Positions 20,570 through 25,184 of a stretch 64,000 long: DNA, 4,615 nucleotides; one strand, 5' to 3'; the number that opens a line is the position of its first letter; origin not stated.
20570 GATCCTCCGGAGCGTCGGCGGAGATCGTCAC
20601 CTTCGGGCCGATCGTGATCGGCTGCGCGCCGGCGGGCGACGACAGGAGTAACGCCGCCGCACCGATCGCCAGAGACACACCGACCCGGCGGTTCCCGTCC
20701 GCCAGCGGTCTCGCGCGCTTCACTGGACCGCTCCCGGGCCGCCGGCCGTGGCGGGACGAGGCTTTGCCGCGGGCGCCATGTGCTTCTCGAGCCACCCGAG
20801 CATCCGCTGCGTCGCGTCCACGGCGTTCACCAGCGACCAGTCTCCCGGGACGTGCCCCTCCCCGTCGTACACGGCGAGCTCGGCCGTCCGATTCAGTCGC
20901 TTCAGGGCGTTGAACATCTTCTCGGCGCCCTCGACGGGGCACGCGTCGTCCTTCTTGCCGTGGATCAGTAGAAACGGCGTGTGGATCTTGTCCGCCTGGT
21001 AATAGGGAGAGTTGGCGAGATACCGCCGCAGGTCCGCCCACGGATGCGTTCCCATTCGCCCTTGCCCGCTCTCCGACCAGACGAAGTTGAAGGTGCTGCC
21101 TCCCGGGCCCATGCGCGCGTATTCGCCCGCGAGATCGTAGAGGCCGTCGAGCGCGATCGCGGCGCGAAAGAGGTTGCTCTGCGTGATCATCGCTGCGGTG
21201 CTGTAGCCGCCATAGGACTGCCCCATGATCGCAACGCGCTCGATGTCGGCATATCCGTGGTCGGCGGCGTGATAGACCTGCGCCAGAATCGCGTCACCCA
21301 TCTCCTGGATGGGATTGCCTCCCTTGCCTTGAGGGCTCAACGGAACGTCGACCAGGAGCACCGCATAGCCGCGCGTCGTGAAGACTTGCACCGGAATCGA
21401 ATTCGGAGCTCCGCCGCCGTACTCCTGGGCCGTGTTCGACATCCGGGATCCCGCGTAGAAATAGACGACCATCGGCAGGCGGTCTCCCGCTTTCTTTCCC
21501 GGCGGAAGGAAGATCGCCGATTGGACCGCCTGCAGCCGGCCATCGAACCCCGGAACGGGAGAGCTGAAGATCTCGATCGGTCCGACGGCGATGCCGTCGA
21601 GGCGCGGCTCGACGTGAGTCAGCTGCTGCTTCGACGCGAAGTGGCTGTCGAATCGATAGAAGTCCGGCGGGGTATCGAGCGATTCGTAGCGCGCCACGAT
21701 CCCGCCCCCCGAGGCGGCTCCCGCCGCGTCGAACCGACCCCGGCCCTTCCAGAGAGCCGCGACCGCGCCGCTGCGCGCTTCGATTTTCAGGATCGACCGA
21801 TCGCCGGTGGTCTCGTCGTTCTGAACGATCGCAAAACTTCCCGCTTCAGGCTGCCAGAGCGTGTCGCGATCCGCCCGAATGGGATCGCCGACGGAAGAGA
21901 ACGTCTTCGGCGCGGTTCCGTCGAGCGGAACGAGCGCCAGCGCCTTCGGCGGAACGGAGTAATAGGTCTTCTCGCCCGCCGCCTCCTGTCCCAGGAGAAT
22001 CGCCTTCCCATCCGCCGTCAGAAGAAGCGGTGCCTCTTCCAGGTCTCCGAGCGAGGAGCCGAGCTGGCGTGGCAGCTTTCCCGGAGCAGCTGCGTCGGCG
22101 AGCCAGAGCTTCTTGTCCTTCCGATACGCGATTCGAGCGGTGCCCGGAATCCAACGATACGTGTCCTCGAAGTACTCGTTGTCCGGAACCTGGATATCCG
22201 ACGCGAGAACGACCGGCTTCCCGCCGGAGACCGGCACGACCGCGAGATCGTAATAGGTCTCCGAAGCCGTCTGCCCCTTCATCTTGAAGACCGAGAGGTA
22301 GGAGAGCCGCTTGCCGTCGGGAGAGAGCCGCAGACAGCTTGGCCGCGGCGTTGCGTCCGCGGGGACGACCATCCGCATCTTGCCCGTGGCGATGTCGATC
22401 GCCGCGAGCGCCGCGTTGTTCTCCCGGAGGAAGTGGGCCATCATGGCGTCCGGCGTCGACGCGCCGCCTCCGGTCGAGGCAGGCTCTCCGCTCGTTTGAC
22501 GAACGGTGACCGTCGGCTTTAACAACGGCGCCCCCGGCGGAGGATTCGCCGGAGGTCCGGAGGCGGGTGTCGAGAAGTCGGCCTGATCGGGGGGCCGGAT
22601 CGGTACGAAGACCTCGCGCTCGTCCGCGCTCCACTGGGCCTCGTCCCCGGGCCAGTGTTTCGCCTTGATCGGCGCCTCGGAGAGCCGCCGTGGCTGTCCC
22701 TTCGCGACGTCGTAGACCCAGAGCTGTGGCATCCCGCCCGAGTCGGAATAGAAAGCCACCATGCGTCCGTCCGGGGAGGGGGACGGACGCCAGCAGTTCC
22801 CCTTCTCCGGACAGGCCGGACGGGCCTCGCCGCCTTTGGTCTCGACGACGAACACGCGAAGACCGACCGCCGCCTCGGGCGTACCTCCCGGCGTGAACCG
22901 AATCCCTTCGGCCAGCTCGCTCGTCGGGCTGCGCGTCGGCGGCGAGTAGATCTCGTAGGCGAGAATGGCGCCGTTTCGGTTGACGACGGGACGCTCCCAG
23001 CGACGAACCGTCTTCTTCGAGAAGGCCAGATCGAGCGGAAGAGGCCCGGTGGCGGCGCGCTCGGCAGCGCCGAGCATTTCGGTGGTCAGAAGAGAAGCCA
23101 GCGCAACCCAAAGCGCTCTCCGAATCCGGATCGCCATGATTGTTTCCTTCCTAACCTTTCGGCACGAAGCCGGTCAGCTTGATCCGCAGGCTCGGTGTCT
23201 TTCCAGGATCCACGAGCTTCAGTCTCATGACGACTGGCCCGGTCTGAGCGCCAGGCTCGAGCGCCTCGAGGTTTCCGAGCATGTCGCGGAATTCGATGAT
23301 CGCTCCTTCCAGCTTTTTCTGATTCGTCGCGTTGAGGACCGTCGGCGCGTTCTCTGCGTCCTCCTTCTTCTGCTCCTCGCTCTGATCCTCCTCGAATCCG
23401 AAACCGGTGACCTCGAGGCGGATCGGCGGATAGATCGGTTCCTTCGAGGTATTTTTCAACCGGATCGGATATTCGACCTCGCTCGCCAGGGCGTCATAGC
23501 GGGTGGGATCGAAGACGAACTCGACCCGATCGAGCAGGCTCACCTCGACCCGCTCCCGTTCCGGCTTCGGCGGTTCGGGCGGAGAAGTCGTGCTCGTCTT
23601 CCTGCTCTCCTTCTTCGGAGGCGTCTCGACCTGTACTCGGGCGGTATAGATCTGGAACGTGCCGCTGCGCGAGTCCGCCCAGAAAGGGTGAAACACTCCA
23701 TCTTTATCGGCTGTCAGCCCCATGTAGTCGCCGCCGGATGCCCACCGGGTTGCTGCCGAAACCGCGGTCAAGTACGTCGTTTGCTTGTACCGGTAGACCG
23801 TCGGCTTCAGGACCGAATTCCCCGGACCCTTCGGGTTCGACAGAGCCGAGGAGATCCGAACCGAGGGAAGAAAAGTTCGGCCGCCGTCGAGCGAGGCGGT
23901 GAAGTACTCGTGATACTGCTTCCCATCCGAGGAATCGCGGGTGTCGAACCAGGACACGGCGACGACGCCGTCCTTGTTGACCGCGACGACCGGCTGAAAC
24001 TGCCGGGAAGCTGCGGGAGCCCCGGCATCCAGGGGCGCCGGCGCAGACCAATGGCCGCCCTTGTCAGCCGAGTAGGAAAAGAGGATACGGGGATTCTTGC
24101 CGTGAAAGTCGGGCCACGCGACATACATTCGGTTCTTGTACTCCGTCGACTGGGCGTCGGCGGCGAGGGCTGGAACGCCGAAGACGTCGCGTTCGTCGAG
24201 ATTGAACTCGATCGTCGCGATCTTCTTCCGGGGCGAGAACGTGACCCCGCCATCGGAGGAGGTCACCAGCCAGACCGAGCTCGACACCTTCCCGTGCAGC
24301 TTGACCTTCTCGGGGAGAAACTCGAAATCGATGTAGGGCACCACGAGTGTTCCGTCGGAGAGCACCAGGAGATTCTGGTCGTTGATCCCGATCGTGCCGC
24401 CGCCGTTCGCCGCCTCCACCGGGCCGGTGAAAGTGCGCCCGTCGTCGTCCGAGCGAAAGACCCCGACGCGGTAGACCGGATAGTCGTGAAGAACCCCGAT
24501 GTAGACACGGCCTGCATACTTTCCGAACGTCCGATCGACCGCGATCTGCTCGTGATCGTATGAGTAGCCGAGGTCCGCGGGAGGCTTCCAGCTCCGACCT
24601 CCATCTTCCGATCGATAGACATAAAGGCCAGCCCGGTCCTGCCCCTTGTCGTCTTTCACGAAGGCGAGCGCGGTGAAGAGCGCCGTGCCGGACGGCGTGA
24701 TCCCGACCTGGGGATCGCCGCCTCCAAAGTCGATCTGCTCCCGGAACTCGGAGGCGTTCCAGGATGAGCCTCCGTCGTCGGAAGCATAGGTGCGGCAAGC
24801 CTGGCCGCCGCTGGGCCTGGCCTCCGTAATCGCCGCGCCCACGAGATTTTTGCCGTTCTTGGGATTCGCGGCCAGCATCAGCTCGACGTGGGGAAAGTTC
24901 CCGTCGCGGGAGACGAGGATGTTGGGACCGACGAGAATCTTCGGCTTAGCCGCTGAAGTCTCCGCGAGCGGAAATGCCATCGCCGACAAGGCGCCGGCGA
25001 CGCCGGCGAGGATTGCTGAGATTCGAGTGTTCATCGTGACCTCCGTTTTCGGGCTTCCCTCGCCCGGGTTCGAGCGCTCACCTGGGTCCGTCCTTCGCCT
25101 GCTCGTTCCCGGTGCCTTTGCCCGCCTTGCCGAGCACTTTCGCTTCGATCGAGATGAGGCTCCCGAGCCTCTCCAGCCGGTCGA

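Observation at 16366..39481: A 23-kb co-directional array of alternating BNR (sialidase-fold) proteins and S9 peptidases, headed by a TonB-dependent receptor and a divergent GntR/FadR regulator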

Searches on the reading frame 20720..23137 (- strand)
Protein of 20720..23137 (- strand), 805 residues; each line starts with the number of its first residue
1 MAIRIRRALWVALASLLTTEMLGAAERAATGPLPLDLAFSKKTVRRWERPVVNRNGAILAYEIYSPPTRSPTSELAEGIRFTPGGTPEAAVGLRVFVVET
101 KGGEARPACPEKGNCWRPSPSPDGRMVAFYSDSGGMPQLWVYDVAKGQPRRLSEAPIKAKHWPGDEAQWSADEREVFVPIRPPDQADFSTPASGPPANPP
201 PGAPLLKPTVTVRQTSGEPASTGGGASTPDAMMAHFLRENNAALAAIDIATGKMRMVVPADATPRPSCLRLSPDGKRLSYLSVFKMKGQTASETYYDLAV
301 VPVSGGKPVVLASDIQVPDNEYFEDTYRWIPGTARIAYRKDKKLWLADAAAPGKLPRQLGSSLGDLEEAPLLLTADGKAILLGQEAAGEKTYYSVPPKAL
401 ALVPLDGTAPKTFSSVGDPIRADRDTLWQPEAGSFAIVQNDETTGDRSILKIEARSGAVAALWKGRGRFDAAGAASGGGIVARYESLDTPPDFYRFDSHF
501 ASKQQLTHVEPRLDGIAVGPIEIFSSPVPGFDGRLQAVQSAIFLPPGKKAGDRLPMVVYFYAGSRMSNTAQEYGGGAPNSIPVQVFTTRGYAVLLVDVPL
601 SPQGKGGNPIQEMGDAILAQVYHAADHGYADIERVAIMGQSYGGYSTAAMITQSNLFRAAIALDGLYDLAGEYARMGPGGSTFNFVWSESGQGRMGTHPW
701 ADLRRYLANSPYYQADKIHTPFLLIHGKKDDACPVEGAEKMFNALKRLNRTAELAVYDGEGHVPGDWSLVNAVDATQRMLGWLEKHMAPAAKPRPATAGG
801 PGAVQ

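Call 4: search_protein_families(library=pfam, proteins=[window:20720-23137:-], max_evalue=0.01)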
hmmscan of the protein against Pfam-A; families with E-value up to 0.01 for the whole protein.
window:20720-23137:- (805 aa): 10 families
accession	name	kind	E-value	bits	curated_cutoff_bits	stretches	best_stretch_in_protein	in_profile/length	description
PF00326.27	Peptidase_S9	-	3.6e-30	105.5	22.6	1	584-788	8-211/213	Prolyl oligopeptidase family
PF20434.5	BD-FAE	-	3.1e-11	43.6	26.8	1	542-745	3-215/215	BD-FAE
PF02129.25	Peptidase_S15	-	2.8e-07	30.9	23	1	538-677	5-140/262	X-Pro dipeptidyl-peptidase (S15 family)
PF07676.18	PD40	-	1.1e-06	28.8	20.9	1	118-141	14-38/38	WD40-like Beta Propeller Repeat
PF12146.15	Hydrolase_4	-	3.3e-06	27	27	1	714-762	186-232/239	Serine aminopeptidase, S33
PF01738.24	DLH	-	1.6e-05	25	21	1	615-762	79-186/217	Dienelactone hydrolase family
PF07859.19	Abhydrolase_3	-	0.00033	20.9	25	1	587-763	26-207/210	alpha/beta hydrolase fold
PF08386.16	Abhydrolase_4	-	0.0012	19.4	21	1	717-762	32-73/103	TAP-like protein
PF03959.19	FSH1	-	0.0013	18.9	21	1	682-766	133-204/211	Serine hydrolase (FSH1)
PF02230.22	Abhydrolase_2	-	0.0025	18.1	23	0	718-762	155-199/217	Phospholipase/Carboxylesterase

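Call 10: search_protein_families(library=ncbifam, proteins=[window:20720-23137:-], max_evalue=0.01)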
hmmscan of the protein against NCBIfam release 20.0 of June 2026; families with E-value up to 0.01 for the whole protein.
window:20720-23137:- (805 aa): 10 families
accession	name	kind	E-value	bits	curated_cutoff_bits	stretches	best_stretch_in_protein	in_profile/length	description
NF033523.0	lasso_peptidase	equivalog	9.4e-31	107.2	400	1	425-784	281-634/638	Atxe2 family lasso peptide isopeptidase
NF053518.1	DipepPtdsDpp5Prph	equivalog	6.2e-20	71.3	900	1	428-787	305-654/655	dipeptidyl-peptidase Dpp5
NF002183.0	PRK01029.1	equivalog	2.8e-07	29.9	405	1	116-159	330-373/429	Tol-Pal system protein TolB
TIGR02800.1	propeller_TolB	equivalog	5.8e-07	28.8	343.15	1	95-155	261-321/418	Tol-Pal system beta propeller repeat protein TolB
NF033149.0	CHL_hydrolase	equivalog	2.6e-06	26.6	500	1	538-651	61-166/310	chloramphenicol hydrolase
NF050058.1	e_dPHAscl_type1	hypoth_equivalog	2.2e-05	24.1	150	1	620-753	91-212/276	extracellular catalytic domain type 1 short-chain-length polyhydroxyalkanoate depolymerase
NF045632.1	hydroxlase_HsaD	equivalog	0.00015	20.8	400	0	714-771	226-275/290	4,5:9,10-diseco-3-hydroxy-5,9,17-trioxoandrosta-1(10),2-diene-4-oate hydrolase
NF007857.0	PRK10566.1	equivalog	0.00043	20.2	201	1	623-757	97-224/249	esterase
NF042968.1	AcxylEst_AxeA1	equivalog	0.0078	14.6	700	0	586-790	75-271/459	acetylxylan esterase AxeA1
NF047920.1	lactonase_UilS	equivalog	0.008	15.9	400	0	703-758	204-257/285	UilS family quorum-quenching N-acyl-homoserine lactonase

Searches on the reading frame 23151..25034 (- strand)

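Call 4: search_protein_families(library=pfam, proteins=[window:23151-25034:-], max_evalue=0.01)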
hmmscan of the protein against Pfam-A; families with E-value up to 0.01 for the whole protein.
window:23151-25034:- (627 aa): 3 families
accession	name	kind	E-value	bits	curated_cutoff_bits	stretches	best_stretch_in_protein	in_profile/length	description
PF13088.12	BNR_2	-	9.5e-15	55.1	31.4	1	246-400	74-208/277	BNR repeat-like domain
PF24316.1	Tli3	-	3.2e-07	31.2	27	0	350-401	57-108/129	T6SS Tli3 immunity protein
PF02012.26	BNR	-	9.3e-07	28.4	27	0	140-150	1-11/12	BNR/Asp-box repeat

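Call 10: search_protein_families(library=ncbifam, proteins=[window:23151-25034:-], max_evalue=0.01)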
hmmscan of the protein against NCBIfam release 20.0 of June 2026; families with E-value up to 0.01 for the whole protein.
window:23151-25034:- (627 aa): 1 family
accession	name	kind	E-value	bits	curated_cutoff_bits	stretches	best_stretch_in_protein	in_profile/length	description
NF045728.1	glycosyl_F510_1955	equivalog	0.00027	20.3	175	1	84-225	76-192/246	F510_1955 family glycosylhydrolase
